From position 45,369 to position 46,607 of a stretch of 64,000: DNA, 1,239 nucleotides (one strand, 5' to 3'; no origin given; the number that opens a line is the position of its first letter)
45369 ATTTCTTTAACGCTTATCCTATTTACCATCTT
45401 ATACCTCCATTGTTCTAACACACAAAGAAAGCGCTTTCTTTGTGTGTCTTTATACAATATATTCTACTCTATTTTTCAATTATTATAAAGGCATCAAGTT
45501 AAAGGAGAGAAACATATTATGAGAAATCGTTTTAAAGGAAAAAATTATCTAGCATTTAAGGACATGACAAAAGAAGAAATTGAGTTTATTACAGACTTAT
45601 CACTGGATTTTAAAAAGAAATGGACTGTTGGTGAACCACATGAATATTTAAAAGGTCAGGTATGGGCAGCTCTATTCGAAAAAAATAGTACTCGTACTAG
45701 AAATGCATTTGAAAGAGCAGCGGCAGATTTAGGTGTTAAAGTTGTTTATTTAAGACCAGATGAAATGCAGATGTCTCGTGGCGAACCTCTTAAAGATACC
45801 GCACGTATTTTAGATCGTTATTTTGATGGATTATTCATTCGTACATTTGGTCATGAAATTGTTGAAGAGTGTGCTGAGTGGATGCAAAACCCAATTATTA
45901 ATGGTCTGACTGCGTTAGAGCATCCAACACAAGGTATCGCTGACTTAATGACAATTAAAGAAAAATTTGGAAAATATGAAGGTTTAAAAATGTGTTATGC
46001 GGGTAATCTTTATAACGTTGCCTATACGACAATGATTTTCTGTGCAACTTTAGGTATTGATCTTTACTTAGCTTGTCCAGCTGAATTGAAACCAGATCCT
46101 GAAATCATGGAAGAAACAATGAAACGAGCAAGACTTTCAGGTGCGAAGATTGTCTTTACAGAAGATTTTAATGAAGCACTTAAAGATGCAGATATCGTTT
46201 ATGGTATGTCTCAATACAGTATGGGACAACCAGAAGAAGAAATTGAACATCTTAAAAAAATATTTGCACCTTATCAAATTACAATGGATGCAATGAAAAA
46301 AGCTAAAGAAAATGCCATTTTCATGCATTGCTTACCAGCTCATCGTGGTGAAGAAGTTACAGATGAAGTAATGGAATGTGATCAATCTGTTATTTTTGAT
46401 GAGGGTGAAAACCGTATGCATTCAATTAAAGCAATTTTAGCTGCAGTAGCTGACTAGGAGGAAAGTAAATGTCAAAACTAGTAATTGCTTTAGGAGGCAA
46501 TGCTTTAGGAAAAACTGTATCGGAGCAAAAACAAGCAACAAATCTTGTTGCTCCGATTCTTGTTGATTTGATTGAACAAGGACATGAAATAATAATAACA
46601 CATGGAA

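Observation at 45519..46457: Transcarbamylase has lost the alpha-amino-binding Asp but keeps the SMG carboxylate clamp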

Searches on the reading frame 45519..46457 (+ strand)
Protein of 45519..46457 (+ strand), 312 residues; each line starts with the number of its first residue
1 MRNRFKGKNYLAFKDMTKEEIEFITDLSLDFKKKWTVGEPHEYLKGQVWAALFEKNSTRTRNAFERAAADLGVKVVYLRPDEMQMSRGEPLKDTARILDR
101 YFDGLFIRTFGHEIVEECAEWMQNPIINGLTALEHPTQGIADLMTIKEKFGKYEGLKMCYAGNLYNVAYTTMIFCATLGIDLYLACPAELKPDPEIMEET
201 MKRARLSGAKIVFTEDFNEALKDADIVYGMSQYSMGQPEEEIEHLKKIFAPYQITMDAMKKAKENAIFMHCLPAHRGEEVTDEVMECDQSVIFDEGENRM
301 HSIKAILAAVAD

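Call 3: search_protein_families(library=ncbifam, proteins=[window:45519-46457:+], max_evalue=0.001)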
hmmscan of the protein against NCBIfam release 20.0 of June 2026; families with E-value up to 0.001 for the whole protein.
window:45519-46457:+ (312 aa): 17 families
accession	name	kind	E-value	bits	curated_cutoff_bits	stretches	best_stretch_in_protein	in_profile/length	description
TIGR00658.1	orni_carb_tr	equivalog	7.1e-104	347.2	280.85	1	8-310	1-302/304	ornithine carbamoyltransferase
NF001986.0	PRK00779.1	subfamily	4.1e-100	334.9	306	1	6-310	4-303/307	ornithine carbamoyltransferase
NF003286.0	PRK04284.1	subfamily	4.5e-86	289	515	2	5-276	4-278/332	ornithine carbamoyltransferase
TIGR04384.1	putr_carbamoyl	exception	4.8e-80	269.1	500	1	10-309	2-305/330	putrescine carbamoyltransferase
NF011380.0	PRK14805.1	equivalog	1.7e-72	244.1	421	1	8-309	2-298/302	ornithine carbamoyltransferase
NF002470.0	PRK01713.1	equivalog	2.2e-64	218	545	2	4-276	4-279/334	ornithine carbamoyltransferase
NF009213.0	PRK12562.1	subfamily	2.5e-60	204.6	559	1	5-309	4-330/334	ornithine carbamoyltransferase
NF002032.1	PRK00856.1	equivalog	3.2e-49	167.7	263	1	9-310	2-296/297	aspartate carbamoyltransferase catalytic subunit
TIGR00670.1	asp_carb_tr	equivalog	4.8e-49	167.1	236.95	1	11-308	4-300/304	aspartate carbamoyltransferase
NF003384.0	PRK04523.1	equivalog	2.1e-43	148.7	288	1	8-311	4-333/336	N-acetylornithine carbamoyltransferase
NF011379.0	PRK14804.1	equivalog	1.6e-39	135.8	373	1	8-307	7-305/311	ornithine carbamoyltransferase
NF006046.0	PRK08192.1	equivalog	2.5e-26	92.7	512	1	3-305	2-311/339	aspartate carbamoyltransferase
NF005538.0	PRK07200.1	equivalog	3.2e-22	79.1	453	1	9-291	23-349/396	knotted carbamoyltransferase YgeW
TIGR03316.1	ygeW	equivalog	6.3e-22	78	500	1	50-295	61-349/391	knotted carbamoyltransferase YgeW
NF008853.0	PRK11891.1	equivalog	1.7e-21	76.4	560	1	43-300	124-387/430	aspartate carbamoyltransferase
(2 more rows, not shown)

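Call 4: search_protein_families(library=pfam, proteins=[window:45519-46457:+], max_evalue=0.001)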
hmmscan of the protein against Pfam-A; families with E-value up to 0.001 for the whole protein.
window:45519-46457:+ (312 aa): 2 families
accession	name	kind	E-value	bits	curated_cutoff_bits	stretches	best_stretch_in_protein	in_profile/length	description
PF00185.30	OTCace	-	7e-51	172.8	29.4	1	154-309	1-156/157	Aspartate/ornithine carbamoyltransferase, Asp/Orn binding domain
PF02729.26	OTCace_N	-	3.3e-44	151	29.9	1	8-148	1-148/148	Aspartate/ornithine carbamoyltransferase, carbamoyl-P binding domain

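Call 5: search_solved_structures(query=window:45519-46457:+, show_alignments=3, max_evalue=1e-20)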
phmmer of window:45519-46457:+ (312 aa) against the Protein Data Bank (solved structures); distinct sequences matched with E-value up to 1e-20: 58.
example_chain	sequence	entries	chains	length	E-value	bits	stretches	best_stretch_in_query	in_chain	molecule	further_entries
1pvv_A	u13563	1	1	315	8.4e-79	268.1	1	6-310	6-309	Ornithine carbamoyltransferase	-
1a1s_A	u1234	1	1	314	9.2e-79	268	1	6-310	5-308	ORNITHINE CARBAMOYLTRANSFERASE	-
3gd5_A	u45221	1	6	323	6.4e-70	238.9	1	11-310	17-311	Ornithine carbamoyltransferase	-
1vlv_A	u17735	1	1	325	1e-68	235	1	4-309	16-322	Ornithine carbamoyltransferase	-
4ep1_A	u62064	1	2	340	2.3e-68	233.8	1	7-309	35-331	Ornithine carbamoyltransferase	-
4nf2_A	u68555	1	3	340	2.3e-68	233.8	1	7-309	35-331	Ornithine carbamoyltransferase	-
3tpf_A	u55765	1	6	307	2.9e-65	223.6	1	8-308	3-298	Ornithine carbamoyltransferase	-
2w37_A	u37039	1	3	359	3.3e-65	223.5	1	2-310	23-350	ORNITHINE CARBAMOYLTRANSFERASE, CATABOLIC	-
3upd_A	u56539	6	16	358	1.1e-62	215.1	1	5-282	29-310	Ornithine carbamoyltransferase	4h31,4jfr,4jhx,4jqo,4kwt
7x99_A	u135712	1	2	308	6.4e-62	212.7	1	8-307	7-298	ornithine carbamoyltransferase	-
1ort_A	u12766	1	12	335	2.1e-61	211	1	7-280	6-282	ORNITHINE TRANSCARBAMOYLASE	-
1dxh_A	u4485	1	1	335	2.1e-61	210.9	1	7-280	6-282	ORNITHINE CARBAMOYLTRANSFERASE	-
9y83_A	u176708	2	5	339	1.5e-59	204.9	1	7-310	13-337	Ornithine carbamoyltransferase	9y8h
4oh7_A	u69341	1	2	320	9.4e-59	202.3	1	10-308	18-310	Ornithine carbamoyltransferase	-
6ovw_A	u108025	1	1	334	7.8e-58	199.2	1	5-281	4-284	Ornithine carbamoyltransferase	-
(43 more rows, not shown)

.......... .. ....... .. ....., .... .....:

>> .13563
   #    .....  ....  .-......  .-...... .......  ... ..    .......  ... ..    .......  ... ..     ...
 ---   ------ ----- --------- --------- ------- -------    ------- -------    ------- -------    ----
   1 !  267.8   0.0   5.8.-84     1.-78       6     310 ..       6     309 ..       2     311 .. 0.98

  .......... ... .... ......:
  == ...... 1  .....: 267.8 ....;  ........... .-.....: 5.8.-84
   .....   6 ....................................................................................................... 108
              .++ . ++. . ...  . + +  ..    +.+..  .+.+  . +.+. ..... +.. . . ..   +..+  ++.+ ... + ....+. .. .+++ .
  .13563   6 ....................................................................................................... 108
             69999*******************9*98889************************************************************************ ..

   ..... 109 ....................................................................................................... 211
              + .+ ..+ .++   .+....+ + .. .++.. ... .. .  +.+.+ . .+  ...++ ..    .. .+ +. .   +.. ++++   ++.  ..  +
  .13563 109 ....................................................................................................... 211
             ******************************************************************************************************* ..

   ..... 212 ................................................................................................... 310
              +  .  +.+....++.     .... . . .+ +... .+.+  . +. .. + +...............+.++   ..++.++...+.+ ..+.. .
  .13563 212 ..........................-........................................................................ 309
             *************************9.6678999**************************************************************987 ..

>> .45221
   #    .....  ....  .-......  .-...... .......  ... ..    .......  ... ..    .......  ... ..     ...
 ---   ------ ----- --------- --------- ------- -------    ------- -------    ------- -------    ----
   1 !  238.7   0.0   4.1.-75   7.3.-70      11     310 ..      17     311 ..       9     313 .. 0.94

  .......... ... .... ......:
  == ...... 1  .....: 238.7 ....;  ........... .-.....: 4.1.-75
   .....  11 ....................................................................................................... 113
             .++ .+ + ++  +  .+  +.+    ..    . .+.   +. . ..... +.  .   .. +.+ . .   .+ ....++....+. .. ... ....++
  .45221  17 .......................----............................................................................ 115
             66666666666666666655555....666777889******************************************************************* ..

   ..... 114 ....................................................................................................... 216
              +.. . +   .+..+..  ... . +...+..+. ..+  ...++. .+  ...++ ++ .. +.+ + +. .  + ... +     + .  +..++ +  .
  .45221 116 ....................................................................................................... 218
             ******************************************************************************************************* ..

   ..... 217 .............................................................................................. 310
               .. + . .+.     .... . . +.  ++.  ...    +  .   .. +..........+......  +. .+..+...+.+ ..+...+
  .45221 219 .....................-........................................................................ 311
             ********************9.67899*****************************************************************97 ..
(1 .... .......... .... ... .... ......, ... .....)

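Call 7: find_homologous_proteins(query=window:45519-46457:+, max_evalue=1e-30)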
Query window:45519-46457:+ (312 aa): 7971 proteins with E <= 1e-30 among 8000 candidates; the best 120 are listed.
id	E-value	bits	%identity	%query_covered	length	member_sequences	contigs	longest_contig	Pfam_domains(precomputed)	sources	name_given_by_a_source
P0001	5.8e-210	714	100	100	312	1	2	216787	PF00185.31,PF02729.27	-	-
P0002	6.9e-200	681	95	100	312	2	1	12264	PF00185.31,PF02729.27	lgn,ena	-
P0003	4.6e-185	632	88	100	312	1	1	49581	PF00185.31,PF02729.27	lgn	-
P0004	5.4e-185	632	87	100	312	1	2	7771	PF00185.31,PF02729.27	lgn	-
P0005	1.6e-183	627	86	100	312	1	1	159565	PF00185.31,PF02729.27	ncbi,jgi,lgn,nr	ncbi:MAG: ornithine carbamoyltransferase [Lactobacillales bacterium]|jgi:ornithine carbamoyltransfer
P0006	9.8e-182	621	87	100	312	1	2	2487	PF00185.31,PF02729.27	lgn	-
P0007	5.7e-181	618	85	100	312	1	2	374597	PF00185.31,PF02729.27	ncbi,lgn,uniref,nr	ncbi:ornithine carbamoyltransferase [Isobaculum melis]|uniref:Ornithine carbamoyltransferase n=1 Tax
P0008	2.8e-180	616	84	100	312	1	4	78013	PF00185.31,PF02729.27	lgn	-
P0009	3.3e-180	616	85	100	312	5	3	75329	PF00185.31,PF02729.27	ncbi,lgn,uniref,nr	ncbi:ornithine carbamoyltransferase [Streptococcus didelphis]|uniref:ornithine carbamoyltransferase 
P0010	3.8e-180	616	85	100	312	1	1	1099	PF00185.31,PF02729.27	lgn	-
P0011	1.0e-179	614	86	100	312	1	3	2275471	PF00185.31,PF02729.27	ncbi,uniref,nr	ncbi:ornithine carbamoyltransferase [Streptococcus himalayensis]|uniref:Ornithine carbamoyltransfera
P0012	2.9e-179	613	85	100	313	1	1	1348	PF00185.31,PF02729.27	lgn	-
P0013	4.3e-179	612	85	100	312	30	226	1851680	PF00185.31,PF02729.27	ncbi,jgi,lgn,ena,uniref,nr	ncbi:ornithine carbamoyltransferase [Lactobacillus jensenii]|jgi:ornithine carbamoyltransferase|unir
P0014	4.7e-179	612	85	100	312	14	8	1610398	PF00185.31,PF02729.27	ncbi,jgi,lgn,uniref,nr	ncbi:ornithine carbamoyltransferase [Enterococcus phoeniculicola]|jgi:ornithine carbamoyltransferase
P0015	7.5e-179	611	84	100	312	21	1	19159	PF00185.31,PF02729.27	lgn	-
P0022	5.4e-172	589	82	100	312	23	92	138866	PF00185.31,PF02729.27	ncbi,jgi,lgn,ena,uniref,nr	ncbi:MAG: ornithine carbamoyltransferase [Enterocloster aldenensis]|uniref:ornithine carbamoyltransf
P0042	2.6e-163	560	77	100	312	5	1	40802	PF00185.31,PF02729.27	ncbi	ncbi:MAG: ornithine carbamoyltransferase [Oscillospiraceae bacterium]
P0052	3.3e-161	554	76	100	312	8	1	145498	PF00185.31,PF02729.27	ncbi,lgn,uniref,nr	ncbi:ornithine carbamoyltransferase [Klebsiella indica]|uniref:Ornithine carbamoyltransferase n=2 Ta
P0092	1.5e-143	495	68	100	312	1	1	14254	PF00185.31,PF02729.27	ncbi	-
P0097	8.1e-127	441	63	100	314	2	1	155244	PF00185.31,PF02729.27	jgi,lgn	-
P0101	1.0e-122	427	58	100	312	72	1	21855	PF00185.31,PF02729.27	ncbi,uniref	ncbi:MAG: ornithine carbamoyltransferase [Scandinavium sp.]|uniref:ornithine carbamoyltransferase n=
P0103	2.7e-122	426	58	100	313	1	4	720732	PF00185.31,PF02729.27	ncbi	ncbi:ornithine carbamoyltransferase [Listeria kieliensis]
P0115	6.6e-115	401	56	100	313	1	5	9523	PF00185.31,PF02729.27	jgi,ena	-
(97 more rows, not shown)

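Call 9: find_related_loci(query=window:45519-46457:+, collection=genome_contigs, flank=10000)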
Query window:45519-46457:+ (312 aa) in genome_contigs; peptide patterns used: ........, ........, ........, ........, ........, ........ (x = any residue, [..] = any of these).
101 stretches matched a pattern; 25 encode a relative of the query (tblastn E <= 1e-3); 25 distinct loci.
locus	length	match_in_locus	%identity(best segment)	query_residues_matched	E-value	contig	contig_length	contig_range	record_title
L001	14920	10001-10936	94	1-312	0e+0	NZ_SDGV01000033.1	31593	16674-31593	Vagococcus silagei strain 2B-2 contig_33, whole genome shotgun sequence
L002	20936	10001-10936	88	1-312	0e+0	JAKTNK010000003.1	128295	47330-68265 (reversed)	Streptococcus suis strain SSQJ-5 scaffold3, whole genome shotgun sequence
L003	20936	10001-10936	86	1-312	0e+0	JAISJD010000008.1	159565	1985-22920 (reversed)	MAG: Lactobacillales bacterium isolate Hs463_bin101 k119_3879726, whole genome shotgun sequence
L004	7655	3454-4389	84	1-312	0e+0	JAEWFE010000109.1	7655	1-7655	MAG: Bacillota bacterium isolate OH_PBlB_171 k127_240747, whole genome shotgun sequence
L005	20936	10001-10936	84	1-312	0e+0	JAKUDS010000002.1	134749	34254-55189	Enterococcus cecorum strain ESM13AIC1 ESM13AIC1autoPATRICm_contig_2, whole genome shotgun sequence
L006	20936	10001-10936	84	1-312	0e+0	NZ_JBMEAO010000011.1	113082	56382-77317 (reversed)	Vagococcus fluvialis strain ZD-64 Contig11, whole genome shotgun sequence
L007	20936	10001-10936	85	1-312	0e+0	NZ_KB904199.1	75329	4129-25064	Streptococcus didelphis DSM 15616 A3GUDRAFT_scaffold_6.7, whole genome shotgun sequence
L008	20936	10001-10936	85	1-312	0e+0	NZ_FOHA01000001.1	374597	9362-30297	Isobaculum melis strain DSM 13760, whole genome shotgun sequence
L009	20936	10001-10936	84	1-312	0e+0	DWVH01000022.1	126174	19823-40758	MAG TPA_asm: Candidatus Enterococcus stercoripullorum isolate ChiHjej12B11-924 ChiHjej12B11M5__C55754_L126174_SAMN080098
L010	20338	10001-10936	85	1-312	0e+0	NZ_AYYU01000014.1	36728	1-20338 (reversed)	Lactobacillus jensenii DSM 20557 Scaffold14, whole genome shotgun sequence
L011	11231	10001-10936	84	1-312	0e+0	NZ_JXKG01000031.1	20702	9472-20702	Enterococcus canintestini strain DSM 21207 Scaffold31, whole genome shotgun sequence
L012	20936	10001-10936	85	1-312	0e+0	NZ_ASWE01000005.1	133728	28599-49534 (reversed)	Enterococcus phoeniculicola ATCC BAA-412 acOtz-supercont2.5, whole genome shotgun sequence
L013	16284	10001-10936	85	1-312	0e+0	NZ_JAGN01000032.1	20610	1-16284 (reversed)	Atopobacter phocae ATCC BAA-285 L866DRAFT_scaffold00032.32_C, whole genome shotgun sequence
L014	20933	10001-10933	84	1-311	0e+0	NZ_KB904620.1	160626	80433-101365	Streptococcus thoraltensis DSM 12221 A3IADRAFT_scaffold_4.5, whole genome shotgun sequence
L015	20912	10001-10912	86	1-304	0e+0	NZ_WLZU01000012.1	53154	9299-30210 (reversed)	Streptococcus halichoeri strain CCUG48324 NODE_12_length_53154_cov_302.482245, whole genome shotgun sequence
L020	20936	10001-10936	73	1-312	3e-163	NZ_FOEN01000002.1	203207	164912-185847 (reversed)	Ignavigranum ruoffiae strain DSM 15695, whole genome shotgun sequence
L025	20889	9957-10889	71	1-311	8e-157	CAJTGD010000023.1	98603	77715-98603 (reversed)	Lachnospiraceae bacterium isolate C84_6_DL94_Fmh genome assembly, contig: MGBC000187.23, whole genome shotgun sequence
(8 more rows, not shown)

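Call 24: find_encoding_contigs(protein=P0103, flank=9000, max_places=3)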
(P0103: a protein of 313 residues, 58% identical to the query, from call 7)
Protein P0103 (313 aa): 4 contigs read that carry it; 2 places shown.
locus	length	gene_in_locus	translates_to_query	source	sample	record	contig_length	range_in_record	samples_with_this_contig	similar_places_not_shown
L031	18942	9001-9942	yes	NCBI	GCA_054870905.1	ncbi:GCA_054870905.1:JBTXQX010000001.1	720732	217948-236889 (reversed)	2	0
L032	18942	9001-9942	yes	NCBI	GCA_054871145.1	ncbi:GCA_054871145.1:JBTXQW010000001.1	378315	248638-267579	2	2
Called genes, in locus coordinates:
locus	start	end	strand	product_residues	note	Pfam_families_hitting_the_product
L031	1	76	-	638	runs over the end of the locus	PF02776:TPP_enzyme_N, PF00205:TPP_enzyme_M, PF02775:TPP_enzyme_C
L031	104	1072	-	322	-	PF00294:PfkB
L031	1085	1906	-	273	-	PF04962:KduI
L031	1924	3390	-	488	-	PF00171:Aldedh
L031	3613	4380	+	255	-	PF08220:HTH_DeoR, PF08279:HTH_11 (weak), PF00455:DeoRC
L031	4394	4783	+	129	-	PF01361:Tautomerase (weak), PF14552:Tautomerase_2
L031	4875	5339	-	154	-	-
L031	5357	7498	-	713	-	PF07242:DUF1430 (weak)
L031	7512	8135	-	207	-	PF02463:SMC_N (faint), PF00005:ABC_tran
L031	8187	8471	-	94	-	-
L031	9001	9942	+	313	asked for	PF02729:OTCace_N, PF00185:OTCace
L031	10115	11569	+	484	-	PF00324:AA_permease, PF13520:AA_permease_2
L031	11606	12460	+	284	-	PF19420:DDAH_eukar, PF02274:ADI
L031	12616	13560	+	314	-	PF00696:AA_kinase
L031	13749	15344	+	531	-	PF07905:PucR, PF13556:HTH_30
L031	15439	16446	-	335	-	PF01408:GFO_IDH_MocA, PF22725:GFO_IDH_MocA_C3, PF02894:GFO_IDH_MocA_C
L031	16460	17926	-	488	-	PF00083:Sugar_tr, PF07690:MFS_1, PF06609:TRI12 (weak), PF07690:MFS_1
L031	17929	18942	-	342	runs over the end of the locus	PF01408:GFO_IDH_MocA, PF02894:GFO_IDH_MocA_C, PF22685:Gal80p_C-like (weak), PF22725:GFO_IDH_MocA_C3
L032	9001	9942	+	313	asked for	PF02729:OTCace_N, PF00185:OTCace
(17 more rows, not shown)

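Call 25: find_encoding_contigs(protein=P0101, flank=9000, max_places=3)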
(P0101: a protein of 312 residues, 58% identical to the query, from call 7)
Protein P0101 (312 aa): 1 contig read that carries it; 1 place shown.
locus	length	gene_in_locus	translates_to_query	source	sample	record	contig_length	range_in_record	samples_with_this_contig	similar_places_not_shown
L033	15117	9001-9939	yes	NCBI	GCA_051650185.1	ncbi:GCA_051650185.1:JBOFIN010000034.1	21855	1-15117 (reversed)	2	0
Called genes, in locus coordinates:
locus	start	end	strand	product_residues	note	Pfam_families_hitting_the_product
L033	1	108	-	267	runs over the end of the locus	PF03328:HpcH_HpaI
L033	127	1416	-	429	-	PF07690:MFS_1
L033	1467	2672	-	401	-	PF02746:MR_MLE_N, PF13378:MR_MLE_C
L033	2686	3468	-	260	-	PF09339:HTH_IclR, PF01614:IclR_C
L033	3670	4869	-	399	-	PF00994:MoCF_biosynth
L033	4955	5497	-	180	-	PF07437:YfaZ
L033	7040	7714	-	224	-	PF00072:Response_reg, PF00486:Trans_reg_C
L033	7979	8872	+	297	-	PF00126:HTH_1, PF03466:LysR_substrate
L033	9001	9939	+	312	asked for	PF02729:OTCace_N, PF00185:OTCace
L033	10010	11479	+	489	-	PF13520:AA_permease_2, PF00324:AA_permease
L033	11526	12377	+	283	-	PF19420:DDAH_eukar, PF02274:ADI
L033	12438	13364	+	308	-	PF00696:AA_kinase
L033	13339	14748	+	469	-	PF00474:SSF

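Call 28: search_protein_families(library=pfam, proteins=[L025:2974-4353:+, L025:4367-5224:+, L025:6092-6832:+, L025:10988-12337:+, L025:12356-13783:+, L025:13832-14677:+, L025:14833-15750:-, L025:15759-16364:+, L025:16290-16931:-], max_evalue=0.0001)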
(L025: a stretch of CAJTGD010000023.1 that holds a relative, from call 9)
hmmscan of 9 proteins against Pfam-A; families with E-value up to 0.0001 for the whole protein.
L025:2974-4353:+ (459 aa): 2 families
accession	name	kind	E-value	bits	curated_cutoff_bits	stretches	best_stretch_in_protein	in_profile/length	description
PF14501.12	HATPase_c_5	-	2.8e-11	43.6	22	1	355-457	1-102/102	GHKL domain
PF02518.31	HATPase_c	-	4.6e-06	27.5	26.4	1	359-442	5-93/111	Histidine kinase-, DNA gyrase B-, and HSP90-like ATPase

L025:4367-5224:+ (285 aa): 2 families
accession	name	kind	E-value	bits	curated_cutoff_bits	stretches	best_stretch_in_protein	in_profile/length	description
PF04397.21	LytTR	-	1.3e-17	64.3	22.6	1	187-275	2-92/98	LytTr DNA-binding domain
PF00072.30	Response_reg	-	3.6e-11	43.7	30.2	1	41-149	1-100/111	Response regulator receiver domain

L025:6092-6832:+ (246 aa): 2 families
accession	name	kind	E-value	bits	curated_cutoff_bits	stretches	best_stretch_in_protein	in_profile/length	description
PF01980.22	TrmO_N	-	2.7e-45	153.8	26.8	1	35-157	1-116/116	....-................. O N-terminal domain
PF18389.7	TrmO_C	-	2.1e-15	57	27.1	1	174-228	2-64/65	TrmO C-terminal domain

L025:10988-12337:+ (449 aa): 1 family
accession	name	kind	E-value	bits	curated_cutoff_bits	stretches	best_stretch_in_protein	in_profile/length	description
PF07670.19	Gate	-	2.5e-11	44.4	29.6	1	142-235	9-103/104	Nucleoside recognition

L025:12356-13783:+ (475 aa): 2 families
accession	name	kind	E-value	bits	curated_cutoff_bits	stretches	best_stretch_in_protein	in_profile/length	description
PF13520.12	AA_permease_2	-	1.9e-32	113.2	27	1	14-443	1-423/427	Amino acid permease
PF00324.27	AA_permease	-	1.9e-25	89.9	24.6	1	19-448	2-454/470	Amino acid permease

L025:13832-14677:+ (281 aa): 2 families
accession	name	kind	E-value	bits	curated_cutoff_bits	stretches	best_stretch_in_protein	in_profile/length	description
PF19420.4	DDAH_eukar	-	1e-36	127.1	23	1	37-278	19-290/291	N,N dimethylarginine dimethylhydrolase, eukaryotic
PF02274.22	ADI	-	3.8e-28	99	22.8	2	74-192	122-255/377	Arginine deiminase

L025:14833-15750:- (305 aa): 1 family
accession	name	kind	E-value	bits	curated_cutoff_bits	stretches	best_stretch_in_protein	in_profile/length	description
PF03547.23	Mem_trans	-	7.2e-32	110.8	25.7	2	153-297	195-342/343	Membrane transport protein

L025:15759-16364:+ (201 aa): 0 families

L025:16290-16931:- (213 aa): 1 family
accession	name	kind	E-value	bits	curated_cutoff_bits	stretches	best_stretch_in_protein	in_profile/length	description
PF06130.18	PTAC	-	8.4e-80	267.1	25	1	6-180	1-174/176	Phosphate propanoyltransferase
